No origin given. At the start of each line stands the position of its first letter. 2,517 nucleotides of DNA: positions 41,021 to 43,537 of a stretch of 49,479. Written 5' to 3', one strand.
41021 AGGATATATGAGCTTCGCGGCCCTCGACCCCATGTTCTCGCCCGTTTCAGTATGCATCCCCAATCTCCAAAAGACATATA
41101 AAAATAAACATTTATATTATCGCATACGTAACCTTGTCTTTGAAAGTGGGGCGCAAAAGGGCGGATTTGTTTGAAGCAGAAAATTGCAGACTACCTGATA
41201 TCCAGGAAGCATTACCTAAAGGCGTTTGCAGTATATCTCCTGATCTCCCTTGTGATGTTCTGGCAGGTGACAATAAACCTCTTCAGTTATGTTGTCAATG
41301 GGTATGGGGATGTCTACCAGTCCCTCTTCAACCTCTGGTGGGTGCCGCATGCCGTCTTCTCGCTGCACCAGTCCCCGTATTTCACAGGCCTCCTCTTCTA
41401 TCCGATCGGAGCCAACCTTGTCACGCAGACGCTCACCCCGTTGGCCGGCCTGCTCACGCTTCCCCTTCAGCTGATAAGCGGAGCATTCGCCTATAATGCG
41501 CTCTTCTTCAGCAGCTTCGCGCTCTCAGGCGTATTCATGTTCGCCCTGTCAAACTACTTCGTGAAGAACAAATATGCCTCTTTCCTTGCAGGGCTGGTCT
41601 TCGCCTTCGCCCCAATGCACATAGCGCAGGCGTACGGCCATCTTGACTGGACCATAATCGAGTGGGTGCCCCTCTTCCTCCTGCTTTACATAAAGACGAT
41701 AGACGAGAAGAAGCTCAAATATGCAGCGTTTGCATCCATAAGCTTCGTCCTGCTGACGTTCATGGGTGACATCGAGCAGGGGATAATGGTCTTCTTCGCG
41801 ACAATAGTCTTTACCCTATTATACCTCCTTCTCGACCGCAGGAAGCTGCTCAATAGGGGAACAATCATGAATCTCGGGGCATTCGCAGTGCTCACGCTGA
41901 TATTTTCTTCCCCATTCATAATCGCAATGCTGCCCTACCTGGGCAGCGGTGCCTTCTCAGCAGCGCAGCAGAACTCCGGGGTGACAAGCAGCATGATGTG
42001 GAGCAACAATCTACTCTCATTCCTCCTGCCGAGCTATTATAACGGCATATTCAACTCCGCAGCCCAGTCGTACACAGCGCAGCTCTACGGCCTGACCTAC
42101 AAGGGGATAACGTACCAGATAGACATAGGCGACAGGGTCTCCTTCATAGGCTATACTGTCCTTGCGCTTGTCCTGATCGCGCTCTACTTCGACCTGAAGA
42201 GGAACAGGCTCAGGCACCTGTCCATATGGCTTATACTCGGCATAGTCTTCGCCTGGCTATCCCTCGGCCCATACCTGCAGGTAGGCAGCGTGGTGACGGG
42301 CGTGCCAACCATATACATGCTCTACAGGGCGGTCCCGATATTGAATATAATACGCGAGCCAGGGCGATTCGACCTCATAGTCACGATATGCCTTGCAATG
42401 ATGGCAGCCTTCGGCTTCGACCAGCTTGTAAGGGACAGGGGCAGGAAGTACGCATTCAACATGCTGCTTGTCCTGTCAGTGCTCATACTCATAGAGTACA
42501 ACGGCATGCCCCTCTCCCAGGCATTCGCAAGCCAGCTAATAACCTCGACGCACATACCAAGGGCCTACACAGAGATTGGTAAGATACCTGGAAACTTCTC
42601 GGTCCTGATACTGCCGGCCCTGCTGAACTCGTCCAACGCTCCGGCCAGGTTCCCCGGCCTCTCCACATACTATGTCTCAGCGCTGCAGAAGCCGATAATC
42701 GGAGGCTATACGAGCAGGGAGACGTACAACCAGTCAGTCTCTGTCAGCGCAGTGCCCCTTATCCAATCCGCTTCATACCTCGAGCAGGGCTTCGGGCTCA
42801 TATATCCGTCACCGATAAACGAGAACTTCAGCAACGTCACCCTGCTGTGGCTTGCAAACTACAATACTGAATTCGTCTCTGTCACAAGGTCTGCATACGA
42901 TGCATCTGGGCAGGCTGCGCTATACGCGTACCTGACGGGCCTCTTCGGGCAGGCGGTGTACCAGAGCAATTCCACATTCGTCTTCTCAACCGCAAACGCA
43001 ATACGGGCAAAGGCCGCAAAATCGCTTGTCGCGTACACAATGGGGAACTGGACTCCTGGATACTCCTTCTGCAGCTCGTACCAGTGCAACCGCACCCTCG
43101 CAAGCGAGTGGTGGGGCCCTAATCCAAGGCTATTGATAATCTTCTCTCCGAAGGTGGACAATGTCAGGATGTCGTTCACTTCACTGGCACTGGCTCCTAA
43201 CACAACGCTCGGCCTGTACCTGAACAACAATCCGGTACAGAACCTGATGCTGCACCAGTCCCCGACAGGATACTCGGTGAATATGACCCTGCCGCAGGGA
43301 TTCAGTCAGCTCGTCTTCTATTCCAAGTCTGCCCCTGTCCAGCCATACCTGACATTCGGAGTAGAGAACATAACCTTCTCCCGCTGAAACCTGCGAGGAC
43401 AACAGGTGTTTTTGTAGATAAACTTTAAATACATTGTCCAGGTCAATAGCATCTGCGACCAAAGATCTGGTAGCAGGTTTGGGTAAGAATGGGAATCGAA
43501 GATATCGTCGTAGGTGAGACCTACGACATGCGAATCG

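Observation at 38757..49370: Two inverted GT2 + giant polytopic paralog modules plus a Wzx-type flippase bracketing TRAM-psmB-aCPSF1: candidate AglB-independent surface glycosylation system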

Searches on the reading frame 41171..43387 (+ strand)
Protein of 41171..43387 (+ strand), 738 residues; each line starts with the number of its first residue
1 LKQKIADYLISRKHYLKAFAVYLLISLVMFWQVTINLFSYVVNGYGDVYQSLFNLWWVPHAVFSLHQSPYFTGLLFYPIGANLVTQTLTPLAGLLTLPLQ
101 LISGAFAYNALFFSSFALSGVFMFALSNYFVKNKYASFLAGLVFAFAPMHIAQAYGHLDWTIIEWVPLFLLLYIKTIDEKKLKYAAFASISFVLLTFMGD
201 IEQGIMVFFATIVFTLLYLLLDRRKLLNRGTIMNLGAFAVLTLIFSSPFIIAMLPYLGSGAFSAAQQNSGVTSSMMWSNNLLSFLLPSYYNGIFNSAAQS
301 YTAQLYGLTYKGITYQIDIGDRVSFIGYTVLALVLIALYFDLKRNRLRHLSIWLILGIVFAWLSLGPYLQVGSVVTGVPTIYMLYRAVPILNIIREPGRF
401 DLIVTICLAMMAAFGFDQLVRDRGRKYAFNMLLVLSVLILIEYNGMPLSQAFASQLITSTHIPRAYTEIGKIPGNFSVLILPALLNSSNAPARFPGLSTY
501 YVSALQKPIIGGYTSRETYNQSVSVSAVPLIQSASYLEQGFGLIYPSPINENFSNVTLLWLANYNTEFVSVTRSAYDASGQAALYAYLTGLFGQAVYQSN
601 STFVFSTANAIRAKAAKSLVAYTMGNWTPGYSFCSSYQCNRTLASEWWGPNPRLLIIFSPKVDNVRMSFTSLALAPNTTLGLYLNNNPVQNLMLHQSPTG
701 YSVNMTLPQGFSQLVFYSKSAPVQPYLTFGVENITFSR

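Call 4: search_protein_families(library=pfam, proteins=[window:41171-43387:+], max_evalue=1)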
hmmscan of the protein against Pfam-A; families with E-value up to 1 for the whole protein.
window:41171-43387:+ (738 aa): 1 family
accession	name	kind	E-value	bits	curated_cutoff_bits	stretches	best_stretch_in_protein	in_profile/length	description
PF19545.4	DUF6069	-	0.43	11.1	27.2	1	326-372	52-98/129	Family of unknown function (DUF6069)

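Call 5: search_protein_families(library=ncbifam, proteins=[window:41171-43387:+], max_evalue=1)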
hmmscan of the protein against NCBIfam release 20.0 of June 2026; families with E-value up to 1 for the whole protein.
window:41171-43387:+ (738 aa): 0 families

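Call 6: find_homologous_proteins(query=window:41171-43387:+, max_evalue=0.001)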
Query window:41171-43387:+ (738 aa): 278 proteins with E <= 0.001 among 8000 candidates; the best 120 are listed.
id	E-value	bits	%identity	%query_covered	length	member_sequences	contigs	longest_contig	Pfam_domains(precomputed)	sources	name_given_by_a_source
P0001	0.0e+0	1619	100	100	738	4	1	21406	-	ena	-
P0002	0.0e+0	1146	92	77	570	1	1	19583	-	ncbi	ncbi:MAG: hypothetical protein ACYCO0_04055, partial [Candidatus Micrarchaeaceae archaeon]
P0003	0.0e+0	1109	67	100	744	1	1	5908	-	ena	-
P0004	0.0e+0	1097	65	100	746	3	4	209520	PF19830.5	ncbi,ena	-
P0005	0.0e+0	1094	65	99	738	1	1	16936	PF19830.5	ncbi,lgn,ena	-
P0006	0.0e+0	1081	65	99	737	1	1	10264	PF19830.5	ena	-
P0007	0.0e+0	1078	65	99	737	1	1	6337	PF19830.5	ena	-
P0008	0.0e+0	1076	64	100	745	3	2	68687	-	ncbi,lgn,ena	-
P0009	0.0e+0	1073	64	99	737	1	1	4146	PF19830.5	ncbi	-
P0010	0.0e+0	1054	64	100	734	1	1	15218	-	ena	-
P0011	0.0e+0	1035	62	99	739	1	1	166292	PF19830.5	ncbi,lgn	-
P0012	0.0e+0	1027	62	99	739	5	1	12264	PF19830.5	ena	-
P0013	0.0e+0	1021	62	99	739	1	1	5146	PF19830.5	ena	-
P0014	0.0e+0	1019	62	100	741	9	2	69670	PF02516.21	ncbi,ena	-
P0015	2.4e-290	983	59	100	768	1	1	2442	PF19830.5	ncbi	-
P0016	3.2e-287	973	59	99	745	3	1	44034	PF19830.5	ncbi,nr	ncbi:MAG: hypothetical protein M1569_00565 [Candidatus Marsarchaeota archaeon]|nr:hypothetical prote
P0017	6.3e-284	962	60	100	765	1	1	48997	-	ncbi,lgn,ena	-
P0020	1.7e-279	948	57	100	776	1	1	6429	PF19830.5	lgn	-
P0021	7.6e-278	942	59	99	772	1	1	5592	PF19830.5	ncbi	-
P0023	5.8e-270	916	56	98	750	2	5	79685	-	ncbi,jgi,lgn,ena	jgi:hypothetical protein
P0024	3.2e-261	887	54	98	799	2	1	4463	PF19830.5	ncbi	-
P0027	4.7e-232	791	49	100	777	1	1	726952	-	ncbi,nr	ncbi:MAG: hypothetical protein KGH69_04010 [Candidatus Micrarchaeota archaeon]|nr:hypothetical prote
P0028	3.0e-230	785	51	99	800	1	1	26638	PF19830.5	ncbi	-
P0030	2.8e-229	782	49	100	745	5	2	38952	PF19830.5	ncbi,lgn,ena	-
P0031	3.3e-229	781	50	98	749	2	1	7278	PF19830.5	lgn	-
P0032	4.3e-229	781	51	100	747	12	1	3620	PF19830.5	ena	-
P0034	1.9e-227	776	51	98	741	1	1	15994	PF19830.5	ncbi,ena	-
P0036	3.5e-227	775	50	100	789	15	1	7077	PF19830.5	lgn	-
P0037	3.6e-227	775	49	100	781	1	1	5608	PF19830.5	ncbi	-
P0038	2.0e-226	772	50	99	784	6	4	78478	PF19830.5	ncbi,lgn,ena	-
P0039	7.1e-225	767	49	98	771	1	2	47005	PF19830.5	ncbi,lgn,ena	-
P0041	6.3e-224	764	50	100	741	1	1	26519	PF19830.5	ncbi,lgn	-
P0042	8.4e-224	764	49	100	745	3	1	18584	PF19830.5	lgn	-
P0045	3.8e-223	761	49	98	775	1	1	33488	PF19830.5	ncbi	-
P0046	4.8e-223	761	50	98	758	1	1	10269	PF19830.5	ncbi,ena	-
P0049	2.5e-220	752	48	100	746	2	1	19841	PF19830.5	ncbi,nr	ncbi:MAG TPA: hypothetical protein VL945_01015 [Candidatus Saccharimonadales bacterium]|nr:hypotheti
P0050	2.8e-220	752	50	100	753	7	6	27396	PF19830.5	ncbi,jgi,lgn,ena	jgi:hypothetical protein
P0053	1.1e-219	750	50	99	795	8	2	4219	PF19830.5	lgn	-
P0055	5.6e-219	748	48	99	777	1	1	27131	PF19830.5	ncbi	ncbi:MAG: hypothetical protein QXF01_00240 [Candidatus Micrarchaeaceae archaeon]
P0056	9.2e-219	747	47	99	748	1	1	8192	PF19830.5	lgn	-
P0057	2.2e-217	742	50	97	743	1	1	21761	PF19830.5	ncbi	-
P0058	2.2e-217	742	48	99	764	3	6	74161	PF19830.5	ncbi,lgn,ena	-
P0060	1.1e-215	737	47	100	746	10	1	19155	PF19830.5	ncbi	-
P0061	1.5e-215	736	47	100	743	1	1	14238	PF19830.5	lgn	-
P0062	3.4e-214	732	47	100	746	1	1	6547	PF19830.5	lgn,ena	-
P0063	3.8e-214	732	48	96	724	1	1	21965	PF19830.5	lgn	-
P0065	1.1e-213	730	46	98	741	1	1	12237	PF19830.5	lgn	-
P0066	4.4e-213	728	49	98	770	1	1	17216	PF19830.5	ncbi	-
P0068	6.7e-210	718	48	99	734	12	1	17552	PF19830.5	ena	-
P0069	4.2e-206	705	47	98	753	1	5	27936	PF19830.5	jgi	jgi:hypothetical protein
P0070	9.0e-204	697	45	99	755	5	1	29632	PF19830.5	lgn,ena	-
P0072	3.7e-201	689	47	98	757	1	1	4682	PF19830.5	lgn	-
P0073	1.3e-199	684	46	99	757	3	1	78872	PF19830.5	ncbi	-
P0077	2.3e-198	679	45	99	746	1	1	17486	PF19830.5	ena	-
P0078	3.7e-196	672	45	100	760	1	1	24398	PF19830.5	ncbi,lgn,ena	-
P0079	1.6e-194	667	45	99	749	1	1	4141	PF19830.5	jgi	jgi:hypothetical protein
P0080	2.9e-194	666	46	98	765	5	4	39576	PF19830.5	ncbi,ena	-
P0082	4.6e-194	665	46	98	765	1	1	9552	PF19830.5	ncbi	ncbi:MAG: hypothetical protein QXD23_01945 [Candidatus Micrarchaeaceae archaeon]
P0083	5.6e-194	665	46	96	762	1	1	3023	PF19830.5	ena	-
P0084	1.0e-192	661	45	100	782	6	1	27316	PF19830.5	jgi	-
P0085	7.2e-192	658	44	99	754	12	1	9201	PF19830.5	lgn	-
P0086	6.7e-190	651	45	100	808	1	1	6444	PF19830.5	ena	-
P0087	1.4e-189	650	46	98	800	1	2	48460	PF19830.5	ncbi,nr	ncbi:MAG: hypothetical protein KGH77_03370 [Candidatus Micrarchaeota archaeon]|nr:hypothetical prote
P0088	2.6e-189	650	44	99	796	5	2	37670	PF19830.5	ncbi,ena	-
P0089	1.0e-184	634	45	100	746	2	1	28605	PF19830.5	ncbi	-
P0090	1.4e-184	634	46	88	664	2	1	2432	PF19830.5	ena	-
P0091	5.2e-183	629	44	98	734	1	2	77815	PF19830.5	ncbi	ncbi:MAG: hypothetical protein ACP5RF_00335 [Candidatus Micrarchaeia archaeon]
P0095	1.2e-180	621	45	98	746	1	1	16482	PF19830.5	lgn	-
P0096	1.5e-179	617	44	96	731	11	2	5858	PF19830.5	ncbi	ncbi:MAG: hypothetical protein QXR73_02860 [Candidatus Micrarchaeaceae archaeon]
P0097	1.8e-179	617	44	96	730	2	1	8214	PF19830.5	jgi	jgi:hypothetical protein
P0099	4.6e-179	616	44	97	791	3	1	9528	PF19830.5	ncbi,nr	ncbi:MAG: hypothetical protein KGH59_03105 [Candidatus Micrarchaeota archaeon]|nr:hypothetical prote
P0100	6.6e-179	615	42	98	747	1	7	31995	PF19830.5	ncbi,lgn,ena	-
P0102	1.9e-178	614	42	98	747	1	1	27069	PF19830.5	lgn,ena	-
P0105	4.5e-175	602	43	97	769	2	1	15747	PF19830.5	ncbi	ncbi:MAG: hypothetical protein ACP5K9_02910 [Candidatus Micrarchaeia archaeon]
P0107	3.8e-173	596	45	97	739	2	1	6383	PF19830.5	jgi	jgi:hypothetical protein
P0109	7.4e-173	595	60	61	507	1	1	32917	PF19830.5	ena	-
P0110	2.4e-172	593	44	99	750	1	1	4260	PF19830.5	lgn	-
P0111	3.0e-172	593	45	100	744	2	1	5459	PF19830.5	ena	-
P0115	1.1e-168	581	42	99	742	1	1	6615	PF19830.5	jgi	jgi:hypothetical protein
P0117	2.0e-167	577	40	99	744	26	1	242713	PF19830.5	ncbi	-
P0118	2.3e-167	577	43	99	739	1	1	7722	PF19830.5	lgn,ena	-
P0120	2.7e-165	570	43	99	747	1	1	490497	PF19830.5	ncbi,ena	-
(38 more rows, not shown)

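Call 7: search_solved_structures(query=window:41171-43387:+, max_evalue=10)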
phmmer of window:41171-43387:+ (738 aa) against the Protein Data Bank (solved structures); distinct sequences matched with E-value up to 10: 1.
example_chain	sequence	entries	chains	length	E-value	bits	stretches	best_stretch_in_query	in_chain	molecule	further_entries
1w0d_A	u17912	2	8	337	2.3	10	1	336-406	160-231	3-ISOPROPYLMALATE DEHYDROGENASE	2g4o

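Call 12: search_solved_structures(query=A1, max_evalue=10, show_alignments=2)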
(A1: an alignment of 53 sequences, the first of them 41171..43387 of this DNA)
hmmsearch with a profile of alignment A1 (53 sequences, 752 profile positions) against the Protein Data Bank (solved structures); distinct sequences matched with E-value up to 10: 1.
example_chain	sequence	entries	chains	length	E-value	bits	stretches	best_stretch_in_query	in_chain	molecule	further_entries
4v1z_A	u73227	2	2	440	2.8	9.3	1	599-727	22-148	CELLOBIOHYDROLASE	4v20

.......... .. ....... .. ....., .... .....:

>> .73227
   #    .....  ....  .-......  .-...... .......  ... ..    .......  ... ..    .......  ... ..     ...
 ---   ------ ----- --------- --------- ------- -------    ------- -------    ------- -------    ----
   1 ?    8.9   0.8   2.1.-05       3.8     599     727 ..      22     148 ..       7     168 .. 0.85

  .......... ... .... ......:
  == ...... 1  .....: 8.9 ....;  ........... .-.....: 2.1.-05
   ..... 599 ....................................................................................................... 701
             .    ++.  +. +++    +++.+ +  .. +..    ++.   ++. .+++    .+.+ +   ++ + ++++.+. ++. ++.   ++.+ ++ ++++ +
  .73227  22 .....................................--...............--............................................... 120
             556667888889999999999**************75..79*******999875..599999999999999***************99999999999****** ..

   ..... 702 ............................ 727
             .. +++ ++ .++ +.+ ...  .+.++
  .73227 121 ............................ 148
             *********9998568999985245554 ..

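Call 13: search_protein_families(library=pfam, alignment_id=A1, max_evalue=10)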
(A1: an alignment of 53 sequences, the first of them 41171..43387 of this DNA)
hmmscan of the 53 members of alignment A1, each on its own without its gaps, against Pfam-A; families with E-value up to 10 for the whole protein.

A. member 1, window:41171-43387:+ (738 aa): 1 family
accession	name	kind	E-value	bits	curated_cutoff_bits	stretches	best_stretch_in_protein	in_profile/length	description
PF19545.4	DUF6069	-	0.43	11.1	27.2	1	326-372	52-98/129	Family of unknown function (DUF6069)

B. families by the number of members that match (of 53 scanned): 32 families (the first 25 are shown)
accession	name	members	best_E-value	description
PF11847.13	GT-C_AftD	2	0.0076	Alpha-(1->3)-arabinofuranosyltransferase, N-terminal GT-C domain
PF19606.4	DUF6111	2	0.16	Family of unknown function (DUF6111)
PF20794.3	bPH_7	2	0.52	Bacterial PH domain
PF06703.16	SPC25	2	0.88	Microsomal signal peptidase 25 kDa subunit (SPC25)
PF06738.18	ThrE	2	1.1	Putative threonine/serine exporter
PF02516.20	STT3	1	2e-05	Oligosaccharyl transferase STT3, N-terminal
PF24677.1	DUF7657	1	0.00032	Domain of unknown function (DUF7657)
PF09586.16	YfhO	1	0.00038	Bacterial membrane protein YfhO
PF09594.16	GT87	1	0.00061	Glycosyltransferase family 87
PF24661.1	DUF7649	1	0.0017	Domain of unknown function (DUF7649)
PF10958.13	DUF2759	1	0.0065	Protein of unknown function (DUF2759)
PF10960.13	Holin_BhlA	1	0.029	BhlA holin family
PF02165.20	WT1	1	0.048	Wilm's tumour protein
PF07824.17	Chaperone_III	1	0.055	Type III secretion chaperone domain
PF05345.18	He_PIG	1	0.08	Putative Ig domain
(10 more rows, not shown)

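Call 22: find_encoding_contigs(protein=P0027, flank=8000, max_places=2)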
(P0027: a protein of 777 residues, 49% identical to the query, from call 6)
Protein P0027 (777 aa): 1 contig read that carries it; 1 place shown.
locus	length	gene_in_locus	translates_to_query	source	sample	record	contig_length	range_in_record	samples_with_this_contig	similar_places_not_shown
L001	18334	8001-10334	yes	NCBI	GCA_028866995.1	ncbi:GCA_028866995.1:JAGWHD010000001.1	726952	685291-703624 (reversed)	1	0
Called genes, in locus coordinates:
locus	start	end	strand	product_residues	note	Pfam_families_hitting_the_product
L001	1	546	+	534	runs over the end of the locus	PF06418:CTP_synth_N, PF00117:GATase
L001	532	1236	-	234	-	PF00535:Glycos_transf_2, PF10111:Glyco_tranf_2_2 (weak), PF13641:Glyco_tranf_2_3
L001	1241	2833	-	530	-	PF01943:Polysacc_synt, PF13440:Polysacc_synt_3, PF01554:MatE (weak)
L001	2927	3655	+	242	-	PF00215:OMPdecase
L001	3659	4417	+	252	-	-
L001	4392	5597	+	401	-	PF01180:DHO_dh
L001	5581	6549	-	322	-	-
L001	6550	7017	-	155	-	PF01948:PyrI, PF02748:PyrI_C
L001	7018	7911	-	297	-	PF02729:OTCace_N, PF00185:OTCace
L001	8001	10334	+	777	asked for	-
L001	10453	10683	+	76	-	PF01938:TRAM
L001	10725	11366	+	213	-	PF00227:Proteasome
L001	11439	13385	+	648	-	PF17214:KH_TffA, PF00753:Lactamase_B, PF16661:Lactamase_B_6, PF23023:Anti-Pycsar_Apyc1 (faint), PF12706:Lactamase_B_2 (weak), PF10996:Beta-Casp, PF07521:RMMBL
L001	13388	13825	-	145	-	-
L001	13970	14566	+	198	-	PF12917:YfbR-like, PF13023:HD_3, PF01966:HD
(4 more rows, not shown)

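Call 23: find_encoding_contigs(protein=P0120, flank=8000, max_places=2)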
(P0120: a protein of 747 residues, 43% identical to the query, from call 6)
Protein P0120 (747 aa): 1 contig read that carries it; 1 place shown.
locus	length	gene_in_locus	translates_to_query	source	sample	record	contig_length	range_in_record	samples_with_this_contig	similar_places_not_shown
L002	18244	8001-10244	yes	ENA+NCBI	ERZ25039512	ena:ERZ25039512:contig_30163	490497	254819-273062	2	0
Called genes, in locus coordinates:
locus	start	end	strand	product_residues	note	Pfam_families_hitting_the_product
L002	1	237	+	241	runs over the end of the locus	PF02163:Peptidase_M50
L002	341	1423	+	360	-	PF00091:Tubulin, PF12327:FtsZ_C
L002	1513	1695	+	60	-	PF00584:SecE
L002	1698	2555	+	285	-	PF05833:NFACT_N (weak), PF05670:NFACT-R_1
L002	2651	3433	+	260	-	-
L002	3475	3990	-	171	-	PF00719:Pyrophosphatase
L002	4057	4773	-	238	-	PF13641:Glyco_tranf_2_3, PF00535:Glycos_transf_2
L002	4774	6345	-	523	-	PF01943:Polysacc_synt, PF13440:Polysacc_synt_3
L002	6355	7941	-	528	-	PF01943:Polysacc_synt, PF13440:Polysacc_synt_3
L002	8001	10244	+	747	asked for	PF19830:DUF6311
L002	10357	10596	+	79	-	PF01938:TRAM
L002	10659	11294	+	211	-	PF00227:Proteasome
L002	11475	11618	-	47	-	-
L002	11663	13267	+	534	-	PF00753:Lactamase_B, PF16661:Lactamase_B_6, PF23023:Anti-Pycsar_Apyc1 (weak), PF12706:Lactamase_B_2, PF10996:Beta-Casp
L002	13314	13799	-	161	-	PF00293:NUDIX, PF14815:NUDIX_4 (weak)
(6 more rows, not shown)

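Call 24: find_encoding_contigs(protein=P0117, flank=8000, max_places=2)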
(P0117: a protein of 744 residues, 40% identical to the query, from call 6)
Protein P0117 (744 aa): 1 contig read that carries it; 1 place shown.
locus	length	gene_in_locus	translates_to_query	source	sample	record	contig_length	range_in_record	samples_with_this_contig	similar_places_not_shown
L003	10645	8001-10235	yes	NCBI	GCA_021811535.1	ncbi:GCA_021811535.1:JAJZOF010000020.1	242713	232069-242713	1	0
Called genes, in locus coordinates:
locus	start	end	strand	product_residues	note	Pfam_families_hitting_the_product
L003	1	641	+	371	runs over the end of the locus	PF03193:RsgA_GTPase (faint), PF01926:MMR_HSR1, PF02421:FeoB_N, PF16897:MMR_HSR1_Xtn, PF02824:TGS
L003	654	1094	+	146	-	-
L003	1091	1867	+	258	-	PF05670:NFACT-R_1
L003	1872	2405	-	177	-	PF00719:Pyrophosphatase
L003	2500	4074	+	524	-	PF06418:CTP_synth_N, PF00117:GATase, PF07722:Peptidase_C26 (faint)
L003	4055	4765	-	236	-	PF13641:Glyco_tranf_2_3, PF00535:Glycos_transf_2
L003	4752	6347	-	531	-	PF01943:Polysacc_synt, PF13440:Polysacc_synt_3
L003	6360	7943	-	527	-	PF01943:Polysacc_synt, PF13440:Polysacc_synt_3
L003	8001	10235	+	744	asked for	PF19830:DUF6311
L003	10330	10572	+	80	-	PF01938:TRAM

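Call 29: predict_structure(alignment_id=A1)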
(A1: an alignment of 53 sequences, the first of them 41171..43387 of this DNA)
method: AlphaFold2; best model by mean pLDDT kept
length: 738 residues; sequences in the alignment: 53
mean_pLDDT: 90.3   pTM: 0.87
mean pLDDT of the five models: 90.3, 89.6, 88.7, 87.6, 86.6
residues with pLDDT >= 90: 520; 70-90: 181; 50-70: 34; < 50: 3
segments of 3 or more residues with pLDDT < 50: 1-3
pLDDT, mean of each block of 10 residues (from residue 1): 62 89 96 94 91 95 93 93 86 94 94 96 97 96 96 88 95 96 97 94 91 94 91 96 95 78 65 87 91 88 85 78 91 97 93 95 93 86 82 81 96 97 93 96 88 89 96 95 76 89 96 83 89 91 91 93 96 94 97 96 96 92 87 68 86 92 95 89 94 92 95 91 74 93
secondary structure, 60 per line:
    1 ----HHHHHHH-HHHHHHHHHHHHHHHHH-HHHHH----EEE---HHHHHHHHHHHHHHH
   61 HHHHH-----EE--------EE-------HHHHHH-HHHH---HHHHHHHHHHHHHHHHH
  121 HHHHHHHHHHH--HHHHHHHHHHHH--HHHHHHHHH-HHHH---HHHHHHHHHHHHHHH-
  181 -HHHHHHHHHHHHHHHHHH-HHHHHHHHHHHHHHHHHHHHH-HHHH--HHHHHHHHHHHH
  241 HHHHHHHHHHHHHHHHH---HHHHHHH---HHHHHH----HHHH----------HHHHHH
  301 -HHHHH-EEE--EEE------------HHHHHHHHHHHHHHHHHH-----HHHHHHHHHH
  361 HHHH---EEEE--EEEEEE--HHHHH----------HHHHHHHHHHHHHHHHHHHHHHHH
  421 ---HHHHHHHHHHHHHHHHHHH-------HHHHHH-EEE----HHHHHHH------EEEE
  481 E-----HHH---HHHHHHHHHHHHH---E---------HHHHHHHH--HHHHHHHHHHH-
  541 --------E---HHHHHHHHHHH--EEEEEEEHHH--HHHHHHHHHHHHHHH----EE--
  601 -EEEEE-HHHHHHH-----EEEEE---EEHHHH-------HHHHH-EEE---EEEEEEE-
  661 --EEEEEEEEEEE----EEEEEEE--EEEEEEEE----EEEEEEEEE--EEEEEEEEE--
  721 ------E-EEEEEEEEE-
elements in order (helices of 4 or more, strands of 3 or more residues): H5-11 H13-29 H31-35 E40-42 H46-65 H90-95 H97-100 H104-131 H134-145 H148-156 H158-161 H165-179 H182-199 H201-221 H223-226 H229-257 H261-267 H271-276 H281-284 H295-300 H302-306 E308-310 E313-315 H328-345 H351-364 E368-371 E374-379 H382-386 H397-420 H424-442 H450-455 E457-459 H464-470 E477-481 H493-505 H519-526 H529-539 H553-563 E566-572 H578-592 E602-606 H608-614 E620-624 H630-633 H641-645 E647-649 E653-659 E663-673 E678-684 E687-694 E699-707 E710-718 E729-737

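Call 31: search_protein_representatives(alignment_id=A1)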
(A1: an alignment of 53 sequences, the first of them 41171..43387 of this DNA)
Query: 53 sequences, 752 profile positions. Proteins with E-value up to 0.001 (for the whole library): 21310; up to 1e-10: 11377; up to 1e-30: 3085. The best 150 are listed.
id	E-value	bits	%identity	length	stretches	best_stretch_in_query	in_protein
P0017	0.0e+00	1069.0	-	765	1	6-749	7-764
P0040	0.0e+00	1019.0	-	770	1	12-750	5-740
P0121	2.0e-290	981.9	-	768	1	7-751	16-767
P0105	1.2e-282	956.2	-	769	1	10-750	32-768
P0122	5.6e-281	950.7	-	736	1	11-750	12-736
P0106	4.8e-277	937.7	-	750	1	11-751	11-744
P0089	5.3e-276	934.2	-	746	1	17-750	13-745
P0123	5.0e-273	924.4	-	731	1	11-750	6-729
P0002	9.2e-265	897.1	-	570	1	11-577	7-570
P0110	1.1e-263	893.5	-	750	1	12-751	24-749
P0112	5.5e-261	884.6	-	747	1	8-750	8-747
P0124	2.7e-260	882.3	-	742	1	12-749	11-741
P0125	8.8e-256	867.4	-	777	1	12-750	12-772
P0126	1.7e-250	849.9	-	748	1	11-751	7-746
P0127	1.0e-248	844.0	-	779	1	12-750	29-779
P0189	4.4e-114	398.9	-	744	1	16-751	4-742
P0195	1.1e-105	371.1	-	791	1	11-710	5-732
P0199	2.6e-100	353.3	-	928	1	14-730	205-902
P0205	8.5e-96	338.4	-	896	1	18-750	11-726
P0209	1.5e-92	327.7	-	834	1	10-729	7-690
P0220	5.0e-88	312.7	-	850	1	15-748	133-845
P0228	6.1e-85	302.5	-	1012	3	14-751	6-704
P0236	2.0e-82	294.2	-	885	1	18-728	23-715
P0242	1.2e-81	291.6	-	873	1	13-731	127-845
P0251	4.5e-80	286.4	-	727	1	12-732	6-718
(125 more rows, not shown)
